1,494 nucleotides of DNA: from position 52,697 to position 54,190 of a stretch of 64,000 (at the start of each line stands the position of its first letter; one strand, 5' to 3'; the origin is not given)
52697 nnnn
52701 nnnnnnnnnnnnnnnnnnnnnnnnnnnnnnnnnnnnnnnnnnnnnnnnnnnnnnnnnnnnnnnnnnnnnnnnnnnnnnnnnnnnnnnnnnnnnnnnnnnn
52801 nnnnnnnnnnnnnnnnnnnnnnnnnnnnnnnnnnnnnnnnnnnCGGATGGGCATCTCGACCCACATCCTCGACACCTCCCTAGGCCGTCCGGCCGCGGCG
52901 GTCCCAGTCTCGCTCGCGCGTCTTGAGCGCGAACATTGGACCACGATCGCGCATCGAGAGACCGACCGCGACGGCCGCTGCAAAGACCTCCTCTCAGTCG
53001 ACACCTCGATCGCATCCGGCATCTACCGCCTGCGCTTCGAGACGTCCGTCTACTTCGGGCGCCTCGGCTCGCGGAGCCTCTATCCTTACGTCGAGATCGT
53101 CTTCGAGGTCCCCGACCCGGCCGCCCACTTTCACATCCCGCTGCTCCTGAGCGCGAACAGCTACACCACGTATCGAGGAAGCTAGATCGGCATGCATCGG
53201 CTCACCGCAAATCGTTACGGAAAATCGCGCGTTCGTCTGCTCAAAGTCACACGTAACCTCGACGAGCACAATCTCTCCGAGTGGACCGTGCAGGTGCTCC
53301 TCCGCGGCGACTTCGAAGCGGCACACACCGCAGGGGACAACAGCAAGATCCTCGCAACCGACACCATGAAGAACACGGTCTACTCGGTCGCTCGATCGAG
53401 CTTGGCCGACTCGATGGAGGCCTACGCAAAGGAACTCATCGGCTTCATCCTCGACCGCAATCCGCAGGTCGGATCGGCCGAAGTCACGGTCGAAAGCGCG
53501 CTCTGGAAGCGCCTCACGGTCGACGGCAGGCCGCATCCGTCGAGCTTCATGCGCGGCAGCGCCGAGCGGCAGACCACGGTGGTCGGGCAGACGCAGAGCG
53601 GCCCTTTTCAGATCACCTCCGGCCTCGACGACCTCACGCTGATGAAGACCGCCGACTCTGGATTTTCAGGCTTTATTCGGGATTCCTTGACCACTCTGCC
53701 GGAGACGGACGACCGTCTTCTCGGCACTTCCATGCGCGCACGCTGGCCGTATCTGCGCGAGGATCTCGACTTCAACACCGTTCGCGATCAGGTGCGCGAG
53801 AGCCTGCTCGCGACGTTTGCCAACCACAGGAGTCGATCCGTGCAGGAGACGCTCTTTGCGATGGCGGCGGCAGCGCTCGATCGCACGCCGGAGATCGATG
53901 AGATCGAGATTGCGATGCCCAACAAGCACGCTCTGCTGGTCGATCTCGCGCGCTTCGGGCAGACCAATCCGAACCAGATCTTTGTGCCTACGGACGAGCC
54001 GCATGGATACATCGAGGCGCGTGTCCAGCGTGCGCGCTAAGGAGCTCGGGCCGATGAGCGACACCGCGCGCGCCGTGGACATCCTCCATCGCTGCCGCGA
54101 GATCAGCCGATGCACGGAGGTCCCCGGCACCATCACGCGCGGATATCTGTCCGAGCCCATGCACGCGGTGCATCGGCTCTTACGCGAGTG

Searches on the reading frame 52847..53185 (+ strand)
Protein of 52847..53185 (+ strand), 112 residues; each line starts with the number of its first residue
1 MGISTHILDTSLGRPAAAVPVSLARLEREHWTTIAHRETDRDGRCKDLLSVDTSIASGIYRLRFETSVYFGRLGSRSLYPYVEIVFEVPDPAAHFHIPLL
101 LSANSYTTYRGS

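Call 7: search_protein_families(library=ncbifam, proteins=[window:52847-53185:+])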
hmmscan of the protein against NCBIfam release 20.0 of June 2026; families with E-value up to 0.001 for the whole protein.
window:52847-53185:+ (112 aa): 2 families
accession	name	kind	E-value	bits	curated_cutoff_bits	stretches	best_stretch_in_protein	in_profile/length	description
TIGR02962.1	hdxy_isourate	equivalog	3.6e-39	133.7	87.45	1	3-112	4-113/113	hydroxyisourate hydrolase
NF011610.0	PRK15036.1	equivalog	1.9e-23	83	217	1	3-112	29-137/137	hydroxyisourate hydrolase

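Call 8: search_protein_families(library=pfam, proteins=[window:52847-53185:+])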
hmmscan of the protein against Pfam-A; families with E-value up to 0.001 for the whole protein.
window:52847-53185:+ (112 aa): 1 family
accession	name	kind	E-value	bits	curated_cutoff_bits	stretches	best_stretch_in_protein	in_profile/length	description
PF00576.27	Transthyretin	-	4.3e-37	127.5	25.3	1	3-111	1-109/109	HIUase/Transthyretin family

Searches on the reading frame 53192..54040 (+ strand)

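Call 7: search_protein_families(library=ncbifam, proteins=[window:53192-54040:+])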
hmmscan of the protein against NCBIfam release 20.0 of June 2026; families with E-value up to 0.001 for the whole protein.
window:53192-54040:+ (282 aa): 1 family
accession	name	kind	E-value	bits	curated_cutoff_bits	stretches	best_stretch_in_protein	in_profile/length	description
TIGR03383.1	urate_oxi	equivalog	8.3e-93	310.8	168.4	1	4-280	2-283/283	factor-independent urate hydroxylase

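Call 8: search_protein_families(library=pfam, proteins=[window:53192-54040:+])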
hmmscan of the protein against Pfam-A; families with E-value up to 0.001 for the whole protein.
window:53192-54040:+ (282 aa): 2 families
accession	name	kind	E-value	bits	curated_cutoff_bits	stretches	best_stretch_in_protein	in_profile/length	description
PF01014.23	Uricase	-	1.1e-60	204.5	25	2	141-275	1-140/140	Uricase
PF02152.23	FolB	-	0.00033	21.5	31.8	0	32-101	26-95/113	Dihydroneopterin aldolase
